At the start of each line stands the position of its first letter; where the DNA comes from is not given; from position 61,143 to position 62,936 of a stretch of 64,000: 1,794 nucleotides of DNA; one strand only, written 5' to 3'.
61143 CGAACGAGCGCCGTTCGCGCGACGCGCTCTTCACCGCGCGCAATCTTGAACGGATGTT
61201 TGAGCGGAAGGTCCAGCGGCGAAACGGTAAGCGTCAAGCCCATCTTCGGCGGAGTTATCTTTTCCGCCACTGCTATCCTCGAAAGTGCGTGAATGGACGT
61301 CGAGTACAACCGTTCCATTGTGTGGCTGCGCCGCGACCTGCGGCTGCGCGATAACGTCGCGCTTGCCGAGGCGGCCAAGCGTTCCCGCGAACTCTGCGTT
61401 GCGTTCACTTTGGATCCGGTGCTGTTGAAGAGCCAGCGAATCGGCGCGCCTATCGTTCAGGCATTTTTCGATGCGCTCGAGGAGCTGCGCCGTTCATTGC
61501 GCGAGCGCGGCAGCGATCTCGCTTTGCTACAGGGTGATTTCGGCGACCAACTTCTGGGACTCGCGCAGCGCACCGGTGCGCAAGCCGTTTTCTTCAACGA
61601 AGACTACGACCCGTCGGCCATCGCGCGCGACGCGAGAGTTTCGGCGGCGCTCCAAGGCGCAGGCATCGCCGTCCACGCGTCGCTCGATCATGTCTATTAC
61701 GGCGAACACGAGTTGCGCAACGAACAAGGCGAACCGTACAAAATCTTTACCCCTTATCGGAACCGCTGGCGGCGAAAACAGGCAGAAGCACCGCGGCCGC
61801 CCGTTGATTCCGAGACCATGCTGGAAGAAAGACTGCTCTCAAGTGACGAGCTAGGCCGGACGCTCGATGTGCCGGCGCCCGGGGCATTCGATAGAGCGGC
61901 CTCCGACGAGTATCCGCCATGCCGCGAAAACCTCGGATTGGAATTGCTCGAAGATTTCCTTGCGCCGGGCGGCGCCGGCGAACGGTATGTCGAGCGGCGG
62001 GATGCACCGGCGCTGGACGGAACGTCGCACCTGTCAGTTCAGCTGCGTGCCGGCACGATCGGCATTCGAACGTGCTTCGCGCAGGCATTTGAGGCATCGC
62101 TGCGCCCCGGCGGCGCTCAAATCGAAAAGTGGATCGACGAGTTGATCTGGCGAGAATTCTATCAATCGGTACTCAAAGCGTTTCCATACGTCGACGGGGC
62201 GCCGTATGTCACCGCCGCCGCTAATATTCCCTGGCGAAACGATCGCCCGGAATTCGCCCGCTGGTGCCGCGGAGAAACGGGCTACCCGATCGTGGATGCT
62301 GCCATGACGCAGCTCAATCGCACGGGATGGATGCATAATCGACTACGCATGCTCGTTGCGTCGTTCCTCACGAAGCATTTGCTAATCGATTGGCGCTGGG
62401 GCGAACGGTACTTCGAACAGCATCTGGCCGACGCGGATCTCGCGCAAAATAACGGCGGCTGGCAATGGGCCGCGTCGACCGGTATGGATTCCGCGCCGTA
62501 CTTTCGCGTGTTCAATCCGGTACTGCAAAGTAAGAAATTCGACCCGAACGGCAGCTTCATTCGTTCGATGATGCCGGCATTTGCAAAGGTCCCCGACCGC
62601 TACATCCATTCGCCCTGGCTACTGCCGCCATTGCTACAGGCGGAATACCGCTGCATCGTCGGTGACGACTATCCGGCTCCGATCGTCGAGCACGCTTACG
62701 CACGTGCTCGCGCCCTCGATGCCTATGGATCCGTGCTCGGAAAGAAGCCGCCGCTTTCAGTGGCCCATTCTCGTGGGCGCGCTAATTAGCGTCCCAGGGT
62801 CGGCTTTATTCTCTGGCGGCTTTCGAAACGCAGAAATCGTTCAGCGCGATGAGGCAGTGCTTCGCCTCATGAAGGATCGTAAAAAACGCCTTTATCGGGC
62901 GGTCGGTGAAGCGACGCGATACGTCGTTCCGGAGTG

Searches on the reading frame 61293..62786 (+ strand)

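Call 60: search_protein_families(library=pfam, proteins=[window:61293-62786:+], max_evalue=0.00001)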
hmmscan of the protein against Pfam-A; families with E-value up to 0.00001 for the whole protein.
window:61293-62786:+ (498 aa): 2 families
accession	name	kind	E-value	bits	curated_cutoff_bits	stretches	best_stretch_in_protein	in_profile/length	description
PF03441.19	FAD_binding_7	-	2.8e-85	285.3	27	1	280-478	1-201/203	FAD binding domain of DNA photolyase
PF00875.24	DNA_photolyase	-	1.6e-41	142.4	26.6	1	8-167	1-161/164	DNA photolyase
